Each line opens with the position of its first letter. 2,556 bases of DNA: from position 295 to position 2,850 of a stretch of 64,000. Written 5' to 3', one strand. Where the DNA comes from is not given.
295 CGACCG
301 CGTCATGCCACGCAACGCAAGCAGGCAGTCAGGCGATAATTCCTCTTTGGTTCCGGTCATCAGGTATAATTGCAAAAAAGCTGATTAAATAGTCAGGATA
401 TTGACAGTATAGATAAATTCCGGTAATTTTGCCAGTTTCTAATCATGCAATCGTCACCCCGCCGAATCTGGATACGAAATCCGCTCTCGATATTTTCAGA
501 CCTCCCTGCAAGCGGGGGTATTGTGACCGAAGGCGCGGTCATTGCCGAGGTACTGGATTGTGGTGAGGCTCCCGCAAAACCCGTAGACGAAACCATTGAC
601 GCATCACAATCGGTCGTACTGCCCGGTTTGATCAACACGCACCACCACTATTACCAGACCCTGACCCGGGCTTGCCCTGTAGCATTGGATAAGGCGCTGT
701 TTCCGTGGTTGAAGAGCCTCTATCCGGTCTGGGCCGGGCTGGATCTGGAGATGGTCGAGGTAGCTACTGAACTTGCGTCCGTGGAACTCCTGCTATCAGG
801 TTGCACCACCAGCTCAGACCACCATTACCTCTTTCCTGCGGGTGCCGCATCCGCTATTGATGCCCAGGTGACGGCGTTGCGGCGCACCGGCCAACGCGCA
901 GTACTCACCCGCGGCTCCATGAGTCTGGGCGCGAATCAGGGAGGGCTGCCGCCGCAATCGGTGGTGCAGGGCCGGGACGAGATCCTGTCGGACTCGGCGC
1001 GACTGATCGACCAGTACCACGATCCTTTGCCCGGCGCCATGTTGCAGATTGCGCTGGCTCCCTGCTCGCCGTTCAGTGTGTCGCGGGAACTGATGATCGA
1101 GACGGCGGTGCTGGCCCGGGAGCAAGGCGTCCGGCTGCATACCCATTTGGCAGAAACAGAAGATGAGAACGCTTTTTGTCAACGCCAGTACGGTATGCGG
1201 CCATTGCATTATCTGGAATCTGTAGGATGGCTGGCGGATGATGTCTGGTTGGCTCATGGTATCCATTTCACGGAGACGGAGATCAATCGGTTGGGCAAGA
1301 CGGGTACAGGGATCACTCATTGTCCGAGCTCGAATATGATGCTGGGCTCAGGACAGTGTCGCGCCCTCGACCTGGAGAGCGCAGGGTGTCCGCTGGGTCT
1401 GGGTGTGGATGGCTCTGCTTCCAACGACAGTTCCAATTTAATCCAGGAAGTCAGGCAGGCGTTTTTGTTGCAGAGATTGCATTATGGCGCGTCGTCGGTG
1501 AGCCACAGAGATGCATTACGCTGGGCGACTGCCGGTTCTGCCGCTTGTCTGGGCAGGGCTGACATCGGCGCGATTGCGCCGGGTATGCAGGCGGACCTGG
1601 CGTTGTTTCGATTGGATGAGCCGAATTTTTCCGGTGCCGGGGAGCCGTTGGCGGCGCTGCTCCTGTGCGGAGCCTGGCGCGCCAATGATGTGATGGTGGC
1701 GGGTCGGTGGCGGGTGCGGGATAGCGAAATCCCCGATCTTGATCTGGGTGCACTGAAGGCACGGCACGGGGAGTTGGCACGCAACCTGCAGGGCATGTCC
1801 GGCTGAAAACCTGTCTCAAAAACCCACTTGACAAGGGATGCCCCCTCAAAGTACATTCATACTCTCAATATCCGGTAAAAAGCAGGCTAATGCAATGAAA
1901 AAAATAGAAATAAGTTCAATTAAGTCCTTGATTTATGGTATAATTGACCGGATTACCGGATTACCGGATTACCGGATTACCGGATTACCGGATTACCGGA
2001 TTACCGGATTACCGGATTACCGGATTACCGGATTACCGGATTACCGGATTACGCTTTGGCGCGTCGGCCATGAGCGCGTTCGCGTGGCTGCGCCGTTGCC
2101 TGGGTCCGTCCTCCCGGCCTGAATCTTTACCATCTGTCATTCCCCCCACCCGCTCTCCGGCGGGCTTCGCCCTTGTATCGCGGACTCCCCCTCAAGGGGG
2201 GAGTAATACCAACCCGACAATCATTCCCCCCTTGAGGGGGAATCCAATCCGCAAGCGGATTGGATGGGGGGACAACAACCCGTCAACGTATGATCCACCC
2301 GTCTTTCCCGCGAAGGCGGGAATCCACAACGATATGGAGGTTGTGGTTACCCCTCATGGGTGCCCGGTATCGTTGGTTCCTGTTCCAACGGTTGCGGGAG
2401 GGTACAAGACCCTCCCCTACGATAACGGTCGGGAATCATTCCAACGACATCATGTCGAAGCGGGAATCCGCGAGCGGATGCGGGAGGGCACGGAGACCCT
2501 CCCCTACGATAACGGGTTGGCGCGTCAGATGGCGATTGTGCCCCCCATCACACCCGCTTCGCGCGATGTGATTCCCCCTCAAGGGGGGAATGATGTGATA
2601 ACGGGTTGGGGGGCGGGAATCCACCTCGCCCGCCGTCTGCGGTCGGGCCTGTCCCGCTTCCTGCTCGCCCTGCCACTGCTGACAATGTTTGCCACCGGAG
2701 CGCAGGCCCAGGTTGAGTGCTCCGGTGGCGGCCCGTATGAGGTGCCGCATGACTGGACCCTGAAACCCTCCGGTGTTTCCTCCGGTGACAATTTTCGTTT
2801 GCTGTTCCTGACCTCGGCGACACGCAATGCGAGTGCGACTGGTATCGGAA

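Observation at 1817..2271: Both adhesin genes share one leader cassette with a perfect extended -10 abutting an 8-bp VNTR (13 vs 4 copies)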

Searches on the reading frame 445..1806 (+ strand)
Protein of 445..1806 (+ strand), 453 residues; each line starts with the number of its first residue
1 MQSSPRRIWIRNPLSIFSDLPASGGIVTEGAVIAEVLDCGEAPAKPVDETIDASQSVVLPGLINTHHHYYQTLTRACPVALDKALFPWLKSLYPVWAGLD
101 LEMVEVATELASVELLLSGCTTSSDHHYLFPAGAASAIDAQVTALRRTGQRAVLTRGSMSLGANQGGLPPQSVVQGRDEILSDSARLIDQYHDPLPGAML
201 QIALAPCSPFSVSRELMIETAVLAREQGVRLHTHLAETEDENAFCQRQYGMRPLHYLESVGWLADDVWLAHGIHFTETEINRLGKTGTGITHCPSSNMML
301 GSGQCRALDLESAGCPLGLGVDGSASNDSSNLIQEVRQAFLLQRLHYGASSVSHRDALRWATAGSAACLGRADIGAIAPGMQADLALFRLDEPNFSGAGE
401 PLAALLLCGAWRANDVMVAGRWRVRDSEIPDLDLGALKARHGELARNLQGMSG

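Call 10: find_encoding_contigs(protein=window:445-1806:+, flank=3000, max_places=10)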
Protein window:445-1806:+ (453 aa): no gene with exactly this product is on record in the collection.

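Call 25: search_protein_families(library=pfam, proteins=[window:445-1806:+])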
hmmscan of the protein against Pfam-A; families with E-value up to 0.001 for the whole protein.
window:445-1806:+ (453 aa): 2 families
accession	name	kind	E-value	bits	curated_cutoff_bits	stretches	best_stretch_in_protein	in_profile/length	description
PF01979.26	Amidohydro_1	-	7.3e-57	193.6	25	1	57-400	1-323/345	Amidohydrolase family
PF07969.17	Amidohydro_3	-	6.2e-11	42.9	29.7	1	217-390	264-446/472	Amidohydrolase family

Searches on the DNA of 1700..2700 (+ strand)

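Call 43: search_rna_families(source=window, start=1700, end=2700, threshold=evalue, max_evalue=1)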
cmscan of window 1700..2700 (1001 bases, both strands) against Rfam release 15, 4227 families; matches with E-value up to 1: 5.
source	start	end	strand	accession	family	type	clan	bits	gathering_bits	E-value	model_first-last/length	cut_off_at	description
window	2186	2241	-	RF03891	mir-2545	Gene; miRNA;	-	33.9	94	0.00025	1-118/118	no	mir-2545 microRNA precursor family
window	1942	2062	+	RF04313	aspC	Cis-reg;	-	28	100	0.05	1-124/124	no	aspC ncRNA motif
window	2221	2273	+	RF01762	whalefall-1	Gene; sRNA;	-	21.8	37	0.0058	1-56/56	no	Whalefall-1 RNA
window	2186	2241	-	RF00940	mir-327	Gene; miRNA;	-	19.1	76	0.51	1-62/62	no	mir-327 microRNA precursor family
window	2466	2504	-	RF01716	PhotoRC-I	Cis-reg;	-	15.3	45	0.42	1-44/44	no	PhotoRC-I RNA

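Call 83: search_dna_similar(query=window:1817-2160:+, collection=plasmids, mode=distant, max_rows=8)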
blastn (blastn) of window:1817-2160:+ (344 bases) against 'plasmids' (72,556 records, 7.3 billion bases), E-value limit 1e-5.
No match.

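Call 84: search_dna_similar(query=window:1817-2160:+, collection=phages, mode=distant, max_rows=8)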
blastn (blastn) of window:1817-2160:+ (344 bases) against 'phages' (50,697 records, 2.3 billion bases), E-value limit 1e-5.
No match.

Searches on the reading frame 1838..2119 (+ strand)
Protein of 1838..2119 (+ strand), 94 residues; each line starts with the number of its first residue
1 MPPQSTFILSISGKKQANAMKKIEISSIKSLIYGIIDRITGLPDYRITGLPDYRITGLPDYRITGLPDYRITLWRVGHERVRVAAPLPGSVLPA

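Call 29: find_homologous_proteins(query=window:1838-2119:+, max_evalue=0.01)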
Query window:1838-2119:+ (94 aa): 30 proteins with E <= 0.01 among 1161 candidates.
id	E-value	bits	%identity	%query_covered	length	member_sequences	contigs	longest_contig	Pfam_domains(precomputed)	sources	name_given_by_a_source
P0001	6.1e-42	159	100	80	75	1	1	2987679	-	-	-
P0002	5.6e-38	147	94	56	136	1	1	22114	-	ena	-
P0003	3.7e-35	138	89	80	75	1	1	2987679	-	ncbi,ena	-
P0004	5.0e-26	108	67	56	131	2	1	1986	-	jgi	-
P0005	6.0e-26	108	79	80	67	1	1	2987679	-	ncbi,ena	-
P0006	7.3e-22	95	55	72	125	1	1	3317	-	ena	-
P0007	1.4e-18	85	69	80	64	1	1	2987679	-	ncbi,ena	-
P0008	2.5e-13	68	61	80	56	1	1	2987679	-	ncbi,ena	-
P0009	2.5e-12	64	60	80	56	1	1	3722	-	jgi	-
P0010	2.7e-12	64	74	37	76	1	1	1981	-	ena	-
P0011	3.4e-11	61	88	35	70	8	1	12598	-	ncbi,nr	ncbi:hypothetical protein FEK76_25585 [Salmonella enterica]|nr:hypothetical protein [Salmonella ente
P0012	4.5e-11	60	97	36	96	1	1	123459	-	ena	-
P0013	1.3e-10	59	88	35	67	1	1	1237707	-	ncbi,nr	ncbi:hypothetical protein CXJ07_00010 [Salmonella enterica]|nr:hypothetical protein [Salmonella ente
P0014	3.7e-10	58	100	31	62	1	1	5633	-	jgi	-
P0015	7.2e-9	53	83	37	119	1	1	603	-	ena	-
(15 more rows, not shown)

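Call 31: find_encoding_contigs(protein=P0003, flank=6000, max_places=3)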
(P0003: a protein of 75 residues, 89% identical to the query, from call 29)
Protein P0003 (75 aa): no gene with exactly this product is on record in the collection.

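Call 32: find_encoding_contigs(protein=P0005, flank=6000, max_places=3)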
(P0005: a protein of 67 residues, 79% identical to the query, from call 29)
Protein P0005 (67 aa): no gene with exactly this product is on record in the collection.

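Call 33: find_encoding_contigs(protein=P0007, flank=6000, max_places=3)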
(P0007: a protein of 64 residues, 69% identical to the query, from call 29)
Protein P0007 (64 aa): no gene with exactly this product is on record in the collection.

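Call 34: find_encoding_contigs(protein=P0008, flank=6000, max_places=3)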
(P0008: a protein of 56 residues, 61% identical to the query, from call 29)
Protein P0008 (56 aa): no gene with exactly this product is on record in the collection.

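Call 35: find_encoding_contigs(protein=P0012, flank=8000, max_places=4)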
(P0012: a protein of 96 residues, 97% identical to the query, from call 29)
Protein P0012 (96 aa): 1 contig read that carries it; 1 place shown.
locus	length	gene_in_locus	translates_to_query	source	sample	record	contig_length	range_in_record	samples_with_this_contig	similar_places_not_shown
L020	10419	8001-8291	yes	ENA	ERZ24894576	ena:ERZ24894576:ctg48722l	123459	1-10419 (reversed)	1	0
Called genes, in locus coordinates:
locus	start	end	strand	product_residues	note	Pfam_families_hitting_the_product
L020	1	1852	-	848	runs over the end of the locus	PF01624:MutS_I, PF05188:MutS_II, PF05192:MutS_III, PF05190:MutS_IV, PF00488:MutS_V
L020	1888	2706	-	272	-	PF00459:Inositol_P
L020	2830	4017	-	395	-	PF01053:Cys_Met_Meta_PP, PF00155:Aminotran_1_2, PF06838:Met_gamma_lyase (weak), PF00266:Aminotran_5 (weak)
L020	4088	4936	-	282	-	PF08242:Methyltransf_12 (weak)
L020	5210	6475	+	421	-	-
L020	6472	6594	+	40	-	-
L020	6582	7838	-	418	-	PF00665:rve (weak)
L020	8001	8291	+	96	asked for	-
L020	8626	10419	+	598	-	?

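Call 36: find_encoding_contigs(protein=P0002, flank=8000, max_places=4)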
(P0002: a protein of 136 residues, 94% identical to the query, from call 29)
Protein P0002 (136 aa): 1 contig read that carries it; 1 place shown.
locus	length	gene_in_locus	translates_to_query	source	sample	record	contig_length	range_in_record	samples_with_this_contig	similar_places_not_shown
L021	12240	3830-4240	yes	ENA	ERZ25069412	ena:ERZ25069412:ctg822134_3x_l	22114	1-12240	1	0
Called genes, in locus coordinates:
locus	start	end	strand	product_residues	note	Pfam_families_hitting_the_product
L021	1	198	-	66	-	?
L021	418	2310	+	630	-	PF00664:ABC_membrane, PF00005:ABC_tran, PF02463:SMC_N (weak)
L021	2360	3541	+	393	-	PF13401:AAA_22 (faint), PF13173:AAA_14, PF13635:DUF4143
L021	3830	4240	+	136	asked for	-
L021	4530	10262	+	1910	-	PF03160:Calx-beta (weak)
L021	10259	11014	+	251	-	-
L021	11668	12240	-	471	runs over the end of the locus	PF00890:FAD_binding_2 (faint), PF01262:AlaDh_PNT_C (faint), PF07992:Pyr_redox_2, PF12831:FAD_oxidored, PF13450:NAD_binding_8 (weak), PF13738:Pyr_redox_3, PF00070:Pyr_redox, PF02852:Pyr_redox_dim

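Call 37: find_encoding_contigs(protein=P0009, flank=4000, max_places=4)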
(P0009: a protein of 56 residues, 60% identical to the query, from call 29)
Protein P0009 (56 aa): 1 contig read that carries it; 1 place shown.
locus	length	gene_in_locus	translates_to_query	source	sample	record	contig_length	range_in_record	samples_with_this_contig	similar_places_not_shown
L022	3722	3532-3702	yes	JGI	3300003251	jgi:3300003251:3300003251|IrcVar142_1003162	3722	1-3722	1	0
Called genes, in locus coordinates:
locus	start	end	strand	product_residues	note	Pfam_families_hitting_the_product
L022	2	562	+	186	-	?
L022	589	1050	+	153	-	-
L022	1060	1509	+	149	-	-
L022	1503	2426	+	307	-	PF07963:N_methyl (weak)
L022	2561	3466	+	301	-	PF00892:EamA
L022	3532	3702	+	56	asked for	-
